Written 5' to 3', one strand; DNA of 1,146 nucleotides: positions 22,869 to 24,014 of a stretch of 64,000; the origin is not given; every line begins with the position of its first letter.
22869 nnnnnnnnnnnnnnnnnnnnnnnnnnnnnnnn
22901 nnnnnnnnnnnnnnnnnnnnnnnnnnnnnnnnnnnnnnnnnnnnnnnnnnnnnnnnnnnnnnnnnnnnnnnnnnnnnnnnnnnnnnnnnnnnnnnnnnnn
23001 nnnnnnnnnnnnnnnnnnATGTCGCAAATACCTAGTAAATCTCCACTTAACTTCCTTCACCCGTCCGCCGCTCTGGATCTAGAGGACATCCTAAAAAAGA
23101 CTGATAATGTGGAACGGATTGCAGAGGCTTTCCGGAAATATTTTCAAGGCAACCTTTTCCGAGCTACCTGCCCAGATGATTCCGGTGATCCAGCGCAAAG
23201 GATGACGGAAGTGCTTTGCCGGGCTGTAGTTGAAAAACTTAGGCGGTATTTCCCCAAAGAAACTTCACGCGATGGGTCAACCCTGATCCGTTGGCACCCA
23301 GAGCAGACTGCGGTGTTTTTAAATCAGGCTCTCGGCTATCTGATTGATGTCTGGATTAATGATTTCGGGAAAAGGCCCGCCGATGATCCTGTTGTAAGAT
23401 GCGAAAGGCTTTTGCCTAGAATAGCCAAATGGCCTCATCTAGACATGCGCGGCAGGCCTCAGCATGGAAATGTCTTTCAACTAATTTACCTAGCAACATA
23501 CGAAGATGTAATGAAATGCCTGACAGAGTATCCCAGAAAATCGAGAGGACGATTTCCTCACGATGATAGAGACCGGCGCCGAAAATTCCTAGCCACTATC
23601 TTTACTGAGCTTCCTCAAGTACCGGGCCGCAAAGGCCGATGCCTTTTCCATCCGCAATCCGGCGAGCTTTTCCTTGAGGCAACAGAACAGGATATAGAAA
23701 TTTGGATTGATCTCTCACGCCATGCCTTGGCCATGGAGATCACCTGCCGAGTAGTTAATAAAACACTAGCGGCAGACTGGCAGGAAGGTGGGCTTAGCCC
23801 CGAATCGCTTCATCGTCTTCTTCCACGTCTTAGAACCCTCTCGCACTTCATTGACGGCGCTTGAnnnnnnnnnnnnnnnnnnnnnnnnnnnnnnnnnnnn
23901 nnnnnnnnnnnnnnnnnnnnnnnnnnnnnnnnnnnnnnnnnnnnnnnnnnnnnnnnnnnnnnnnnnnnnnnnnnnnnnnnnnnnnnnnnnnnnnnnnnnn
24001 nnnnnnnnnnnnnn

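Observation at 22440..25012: Low-GC ~2.6-kb islet of four unknown genes abutting the 3' end of a tRNA(CAU) gene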

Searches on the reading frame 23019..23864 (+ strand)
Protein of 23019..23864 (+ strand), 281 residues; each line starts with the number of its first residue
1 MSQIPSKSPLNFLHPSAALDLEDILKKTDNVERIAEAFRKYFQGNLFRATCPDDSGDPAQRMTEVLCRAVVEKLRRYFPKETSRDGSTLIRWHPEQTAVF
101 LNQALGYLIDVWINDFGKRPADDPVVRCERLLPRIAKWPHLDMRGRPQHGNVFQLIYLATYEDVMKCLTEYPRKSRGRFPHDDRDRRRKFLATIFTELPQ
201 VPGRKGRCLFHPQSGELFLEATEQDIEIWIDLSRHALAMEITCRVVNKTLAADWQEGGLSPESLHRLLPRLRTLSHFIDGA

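Call 6: search_protein_families(library=pfam, proteins=[window:23019-23864:+], max_evalue=1)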
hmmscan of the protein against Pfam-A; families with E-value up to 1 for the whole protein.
window:23019-23864:+ (281 aa): 0 families

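Call 11: search_protein_families(library=ncbifam, proteins=[window:23019-23864:+], max_evalue=1)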
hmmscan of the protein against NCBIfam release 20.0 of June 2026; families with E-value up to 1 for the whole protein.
window:23019-23864:+ (281 aa): 0 families

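Call 12: search_protein_families(library=padloc, proteins=[window:23019-23864:+], max_evalue=1)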
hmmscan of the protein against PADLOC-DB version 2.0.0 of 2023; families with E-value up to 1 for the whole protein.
window:23019-23864:+ (281 aa): 0 families

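Call 13: search_protein_families(library=phrogs, proteins=[window:23019-23864:+], max_evalue=1)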
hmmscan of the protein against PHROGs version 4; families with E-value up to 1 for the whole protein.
window:23019-23864:+ (281 aa): 0 families

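Call 33: find_homologous_proteins(query=window:23019-23864:+, max_evalue=0.01)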
Query window:23019-23864:+ (281 aa): 3 proteins with E <= 0.01 among 1743 candidates.
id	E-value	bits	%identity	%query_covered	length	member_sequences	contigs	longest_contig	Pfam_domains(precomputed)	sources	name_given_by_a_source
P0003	2.5e-192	655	100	100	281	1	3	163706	-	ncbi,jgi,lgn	ncbi:MAG TPA: hypothetical protein VGL70_14000 [Candidatus Binatia bacterium]|jgi:hypothetical prote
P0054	5.8e-168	575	87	100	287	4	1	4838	-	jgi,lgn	jgi:hypothetical protein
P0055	3.8e-37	146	40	67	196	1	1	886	-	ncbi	-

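Call 51: search_protein_representatives(protein=window:23019-23864:+)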
Query: 281 residues. Proteins with E-value up to 0.001 (for the whole library): 40; up to 1e-10: 23; up to 1e-30: 9. The best 40 are listed.
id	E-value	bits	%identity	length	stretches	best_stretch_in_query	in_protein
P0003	7.8e-193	655.1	100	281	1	1-281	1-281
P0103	1.6e-42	161.9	37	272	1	11-273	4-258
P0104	2.1e-39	151.6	41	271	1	3-279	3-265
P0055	1.2e-37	145.9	43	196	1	6-192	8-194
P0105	3.4e-36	141.1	38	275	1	5-275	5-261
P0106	3.6e-35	137.7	33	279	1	6-280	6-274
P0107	4.5e-33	130.9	36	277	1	6-278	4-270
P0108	8.1e-33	130.0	32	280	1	10-279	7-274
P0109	9.1e-32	126.6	38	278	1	10-279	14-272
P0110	4.9e-30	120.9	33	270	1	12-280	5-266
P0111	2.7e-29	118.5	47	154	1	128-273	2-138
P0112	4.1e-28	114.6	35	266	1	6-279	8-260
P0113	2.5e-26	108.7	35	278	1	25-249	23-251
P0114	2.4e-21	92.4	33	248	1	52-279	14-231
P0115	4.7e-19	84.9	34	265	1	7-220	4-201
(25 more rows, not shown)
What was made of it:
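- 23019..23864 (+): B: 281-aa all-helical protein of a rare family. In other genomes it sits directly upstream of an HTH_17 (excisionase-like) gene and replication genes. 3 hits among 5.8 billion by word search (call 33) and 40 representatives among 1.84 billion by HMMER (call 51).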

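Call 54: search_protein_families(library=pfam, alignment_id=A3, max_evalue=0.1)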
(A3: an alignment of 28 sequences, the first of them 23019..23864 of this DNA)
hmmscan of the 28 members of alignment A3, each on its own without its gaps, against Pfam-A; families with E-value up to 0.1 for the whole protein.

A. member 1, window:23019-23864:+ (281 aa): 0 families

B. families by the number of members that match (of 28 scanned): 5 families
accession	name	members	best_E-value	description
PF24408.1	wHTH-Calcineurin_assc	1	0.003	wHTH-Calcineurin_assc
PF15975.10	Flot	1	0.03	Flotillin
PF19919.4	bpX3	1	0.059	MoxR-vWA-beta-propeller ternary system domain bpX3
PF04468.17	PSP1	1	0.077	PSP1 C-terminal conserved region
PF21848.1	DUF6907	1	0.082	Domain of unknown function (DUF6907)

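Call 55: find_encoding_contigs(protein=P0104, flank=6000, max_places=4)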
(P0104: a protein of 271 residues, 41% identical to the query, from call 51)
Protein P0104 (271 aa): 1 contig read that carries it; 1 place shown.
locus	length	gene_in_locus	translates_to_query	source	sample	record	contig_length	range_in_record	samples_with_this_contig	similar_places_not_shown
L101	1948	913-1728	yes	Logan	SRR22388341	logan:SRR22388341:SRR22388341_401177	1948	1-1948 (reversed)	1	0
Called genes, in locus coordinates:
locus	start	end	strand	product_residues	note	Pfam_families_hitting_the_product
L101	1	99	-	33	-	?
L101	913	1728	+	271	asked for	-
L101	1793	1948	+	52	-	?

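Call 56: list_cluster_members(proteins=[P0103, P0105, P0106, P0107, P0108, P0109, P0110, P0112, P0113, P0115])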
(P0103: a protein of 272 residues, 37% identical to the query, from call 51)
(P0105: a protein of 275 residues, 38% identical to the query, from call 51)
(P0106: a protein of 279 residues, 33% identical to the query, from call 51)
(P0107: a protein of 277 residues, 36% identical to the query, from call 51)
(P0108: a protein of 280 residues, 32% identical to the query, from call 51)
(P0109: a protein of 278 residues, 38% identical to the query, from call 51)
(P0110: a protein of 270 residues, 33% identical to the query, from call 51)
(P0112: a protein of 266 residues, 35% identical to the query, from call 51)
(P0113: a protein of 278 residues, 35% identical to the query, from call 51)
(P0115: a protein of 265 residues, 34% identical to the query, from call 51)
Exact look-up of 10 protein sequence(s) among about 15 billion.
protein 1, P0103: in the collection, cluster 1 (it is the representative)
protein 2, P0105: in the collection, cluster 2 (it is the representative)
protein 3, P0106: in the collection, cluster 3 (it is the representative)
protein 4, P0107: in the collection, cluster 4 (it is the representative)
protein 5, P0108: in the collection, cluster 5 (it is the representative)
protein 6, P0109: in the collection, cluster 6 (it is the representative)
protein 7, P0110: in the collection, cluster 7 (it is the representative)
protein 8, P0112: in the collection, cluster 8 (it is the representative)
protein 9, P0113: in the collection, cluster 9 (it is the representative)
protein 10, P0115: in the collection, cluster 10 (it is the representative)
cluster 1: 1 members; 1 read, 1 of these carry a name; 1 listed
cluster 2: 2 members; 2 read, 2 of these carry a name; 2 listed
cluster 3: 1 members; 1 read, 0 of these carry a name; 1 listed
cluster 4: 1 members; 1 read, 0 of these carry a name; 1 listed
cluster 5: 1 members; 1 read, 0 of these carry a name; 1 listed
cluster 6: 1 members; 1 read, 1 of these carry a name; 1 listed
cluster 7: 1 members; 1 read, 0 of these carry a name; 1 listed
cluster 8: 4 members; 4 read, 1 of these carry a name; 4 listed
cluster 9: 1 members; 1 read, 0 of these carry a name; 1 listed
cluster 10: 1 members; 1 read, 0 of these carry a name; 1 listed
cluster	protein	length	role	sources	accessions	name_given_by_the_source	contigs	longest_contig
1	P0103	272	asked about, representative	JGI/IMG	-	hypothetical protein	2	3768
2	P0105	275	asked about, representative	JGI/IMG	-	hypothetical protein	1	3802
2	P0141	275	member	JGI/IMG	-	hypothetical protein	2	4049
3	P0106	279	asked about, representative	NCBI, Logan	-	-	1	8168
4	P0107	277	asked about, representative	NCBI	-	-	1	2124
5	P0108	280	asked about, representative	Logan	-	-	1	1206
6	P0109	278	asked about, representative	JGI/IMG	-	hypothetical protein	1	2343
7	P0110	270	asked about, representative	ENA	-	-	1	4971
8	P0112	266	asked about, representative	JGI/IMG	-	hypothetical protein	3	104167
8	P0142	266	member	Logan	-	-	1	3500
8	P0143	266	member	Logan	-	-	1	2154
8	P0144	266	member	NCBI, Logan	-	-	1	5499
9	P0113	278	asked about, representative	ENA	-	-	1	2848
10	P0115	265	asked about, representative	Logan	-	-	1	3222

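Call 58: find_encoding_contigs(protein=P0112, flank=9000, max_places=3)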
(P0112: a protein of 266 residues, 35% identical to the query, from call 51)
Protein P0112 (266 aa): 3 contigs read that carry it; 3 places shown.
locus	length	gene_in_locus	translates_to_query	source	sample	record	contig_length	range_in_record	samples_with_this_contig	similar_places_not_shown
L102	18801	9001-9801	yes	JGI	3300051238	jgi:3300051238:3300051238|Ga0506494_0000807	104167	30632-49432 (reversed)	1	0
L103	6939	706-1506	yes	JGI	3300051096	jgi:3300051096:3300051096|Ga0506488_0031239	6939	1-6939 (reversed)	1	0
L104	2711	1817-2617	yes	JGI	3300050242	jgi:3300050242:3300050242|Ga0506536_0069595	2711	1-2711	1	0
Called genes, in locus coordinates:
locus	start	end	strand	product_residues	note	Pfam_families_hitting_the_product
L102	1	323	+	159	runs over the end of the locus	PF00355:Rieske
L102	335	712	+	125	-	PF00355:Rieske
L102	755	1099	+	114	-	PF11969:DcpS_C, PF01230:HIT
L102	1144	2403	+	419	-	PF02812:ELFV_dehydrog_N, PF00208:ELFV_dehydrog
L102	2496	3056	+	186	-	PF08207:EFP_N, PF01132:EFP, PF09285:Elong-fact-P_C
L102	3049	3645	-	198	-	PF01121:CoaE, PF13207:AAA_17 (faint)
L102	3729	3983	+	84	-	PF00462:Glutaredoxin, PF13417:GST_N_3 (faint), PF13409:GST_N_2 (weak)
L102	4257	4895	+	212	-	-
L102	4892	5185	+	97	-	-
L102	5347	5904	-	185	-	-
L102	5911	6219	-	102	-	PF20619:DUF6804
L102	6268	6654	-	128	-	-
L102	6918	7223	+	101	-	PF13662:Toprim_4 (weak)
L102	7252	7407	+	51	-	-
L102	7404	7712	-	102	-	-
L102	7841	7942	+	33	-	-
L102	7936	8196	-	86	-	-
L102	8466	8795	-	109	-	-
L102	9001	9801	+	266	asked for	-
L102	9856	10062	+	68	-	PF12728:HTH_17 (weak)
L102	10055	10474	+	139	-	-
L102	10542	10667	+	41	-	-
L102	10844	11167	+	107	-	PF01381:HTH_3 (faint), PF13560:HTH_31 (faint)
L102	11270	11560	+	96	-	-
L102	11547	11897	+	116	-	PF01936:NYN (weak)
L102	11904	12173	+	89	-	-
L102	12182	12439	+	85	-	-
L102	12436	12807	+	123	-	PF01850:PIN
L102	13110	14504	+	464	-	PF00037:Fer4 (weak), PF12838:Fer4_7 (weak)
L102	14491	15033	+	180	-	PF13302:Acetyltransf_3 (faint), PF13527:Acetyltransf_9 (faint), PF00583:Acetyltransf_1, PF13673:Acetyltransf_10, PF13508:Acetyltransf_7, PF08445:FR47 (faint)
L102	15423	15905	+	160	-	PF02559:CarD_TRCF_RID, PF21095:CarD_C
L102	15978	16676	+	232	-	PF01128:IspD, PF12804:NTP_transf_3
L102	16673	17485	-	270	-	-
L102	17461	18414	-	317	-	PF00291:PALP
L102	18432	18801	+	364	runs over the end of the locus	PF01075:Glyco_transf_9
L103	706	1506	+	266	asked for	-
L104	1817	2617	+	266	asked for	-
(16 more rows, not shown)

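Call 59: find_encoding_contigs(protein=P0106, flank=8000, max_places=2)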
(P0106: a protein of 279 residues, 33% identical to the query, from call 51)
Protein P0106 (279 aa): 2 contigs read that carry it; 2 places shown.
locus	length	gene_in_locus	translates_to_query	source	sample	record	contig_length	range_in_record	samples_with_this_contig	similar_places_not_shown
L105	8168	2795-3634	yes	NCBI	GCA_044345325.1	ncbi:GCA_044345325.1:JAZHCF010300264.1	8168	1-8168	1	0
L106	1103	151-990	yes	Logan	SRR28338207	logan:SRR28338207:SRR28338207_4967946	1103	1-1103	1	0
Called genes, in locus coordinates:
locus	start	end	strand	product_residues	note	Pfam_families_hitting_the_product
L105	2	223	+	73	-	?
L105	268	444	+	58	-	-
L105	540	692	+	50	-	-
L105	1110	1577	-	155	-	-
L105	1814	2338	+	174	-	-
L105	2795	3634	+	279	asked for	-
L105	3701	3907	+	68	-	PF12728:HTH_17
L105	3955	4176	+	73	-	-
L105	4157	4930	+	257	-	PF04492:Phage_rep_O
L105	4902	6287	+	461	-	PF00772:DnaB, PF13481:AAA_25, PF03796:DnaB_C, PF06745:ATPase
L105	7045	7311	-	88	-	-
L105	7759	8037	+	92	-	-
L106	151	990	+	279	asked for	-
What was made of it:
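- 23019..23864 (+): Contexts L102 and L105 (calls 58, 59).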

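Call 60: predict_structure(alignment_id=A3)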
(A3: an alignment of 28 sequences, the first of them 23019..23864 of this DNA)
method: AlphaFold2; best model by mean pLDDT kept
length: 281 residues; sequences in the alignment: 28
mean_pLDDT: 85.1   pTM: 0.82
mean pLDDT of the five models: 85.1, 83.9, 83.6, 83.2, 79.7
residues with pLDDT >= 90: 166; 70-90: 68; 50-70: 39; < 50: 8
segments of 3 or more residues with pLDDT < 50: 1-6
pLDDT, mean of each block of 10 residues (from residue 1): 44 64 91 93 84 71 95 97 97 92 92 96 94 95 83 93 94 76 87 76 65 77 90 95 85 64 96 96 92
secondary structure, 60 per line:
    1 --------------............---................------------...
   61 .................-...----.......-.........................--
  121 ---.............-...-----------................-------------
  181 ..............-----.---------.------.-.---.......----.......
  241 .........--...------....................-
elements in order: H15-26 H30-45 H58-77 H86-92 H94-118 H124-136 H152-167 H181-194 H223-229 H234-249 H261-280

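Call 63: fold_search(model_id=the predicted structure, library=pdb)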
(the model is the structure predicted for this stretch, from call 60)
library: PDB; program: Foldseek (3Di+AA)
matches with E <= 10: 112; with E <= 0.001: 0
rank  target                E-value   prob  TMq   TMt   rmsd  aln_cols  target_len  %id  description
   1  6z3u_A                9.9e-01  0.08  0.14  0.12  19.7       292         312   12  Structure of the CAK complex form Chaetomium thermophilum (released 2020-12-09)
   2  2r6e_A                1.2e+00  0.05  0.12  0.09  24.4       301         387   14  Crystal Form B2 (released 2007-11-06)
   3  6p8g_A                1.4e+00  0.06  0.12  0.14  20.2       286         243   12  Crystal structure of CDK4 in complex with CyclinD1 and P27 (released 2019-12-25)
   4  3urz_B                1.7e+00  0.08  0.15  0.19  17.1       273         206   12  Crystal structure of a putative protein binding protein (BACOVA_03105) from Bacteroides ovatus ATCC 8483 at 2.19 A res (released 2011-12-14)
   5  6p8e_A                1.7e+00  0.06  0.13  0.14  20.5       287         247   10  Crystal structure of CDK4 in complex with CyclinD1 and P27 (released 2019-12-25)
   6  2vyf_A                2.2e+00  0.03  0.12  0.10  23.6       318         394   14  Crystal Structure of the DnaC (released 2008-12-30)
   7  1o7x_A                2.6e+00  0.07  0.19  0.16  15.4       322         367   11  Citrate synthase from Sulfolobus solfataricus (released 2002-12-12)
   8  9kun_D                2.6e+00  0.05  0.14  0.15  19.0       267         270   15  Crystal structure of ligand-free trypanosome alternative oxidase (released 2025-09-10)
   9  9kpz_B                3.0e+00  0.05  0.15  0.17  20.0       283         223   12  Structure of TolQRA complex at pH 5.4 from E.coli (released 2026-03-04)
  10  7duw_A                3.1e+00  0.03  0.13  0.06  19.8       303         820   11  Cryo-EM structure of the multiple peptide resistance factor (MprF) loaded with two lysyl-phosphatidylglycerol molecule (released 2021-04-21)
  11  2w99_A                3.2e+00  0.04  0.13  0.14  16.9       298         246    9  Crystal Structure of CDK4 in complex with a D-type cyclin (released 2009-03-10)
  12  9csk_A                3.4e+00  0.03  0.12  0.14  19.2       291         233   10  Crystal structure of CDK4 cyclin D1 in complex with atirmociclib (released 2025-03-26)
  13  1o7x_B                3.5e+00  0.05  0.17  0.14  15.0       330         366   11  Citrate synthase from Sulfolobus solfataricus (released 2002-12-12)
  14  6ob6_A                3.5e+00  0.04  0.15  0.13  21.4       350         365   10  Human equilibrative nucleoside transporter-1, S-(4-nitrobenzyl)-6-thioinosine bound, merohedrally twinned (released 2019-07-03)
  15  2w96_A                3.5e+00  0.03  0.13  0.13  19.0       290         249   10  Crystal Structure of CDK4 in complex with a D-type cyclin (released 2009-03-10)
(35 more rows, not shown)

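Call 79: search_dna_similar(query=window:23019-23864:+, collection=plasmids, mode=protein, max_evalue=1, max_rows=15)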
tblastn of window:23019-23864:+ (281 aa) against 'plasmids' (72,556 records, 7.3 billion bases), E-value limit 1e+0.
No match.

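Call 80: search_dna_similar(query=window:23019-23864:+, collection=phages, mode=protein, max_evalue=1, max_rows=15)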
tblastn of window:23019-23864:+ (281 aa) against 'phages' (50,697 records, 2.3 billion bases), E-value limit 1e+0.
No match.
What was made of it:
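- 23019..23864 (+): No phage or plasmid match (calls 79, 80).
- Tried and rejected: B has no tblastn match in phage or plasmid records (calls 79, 80).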
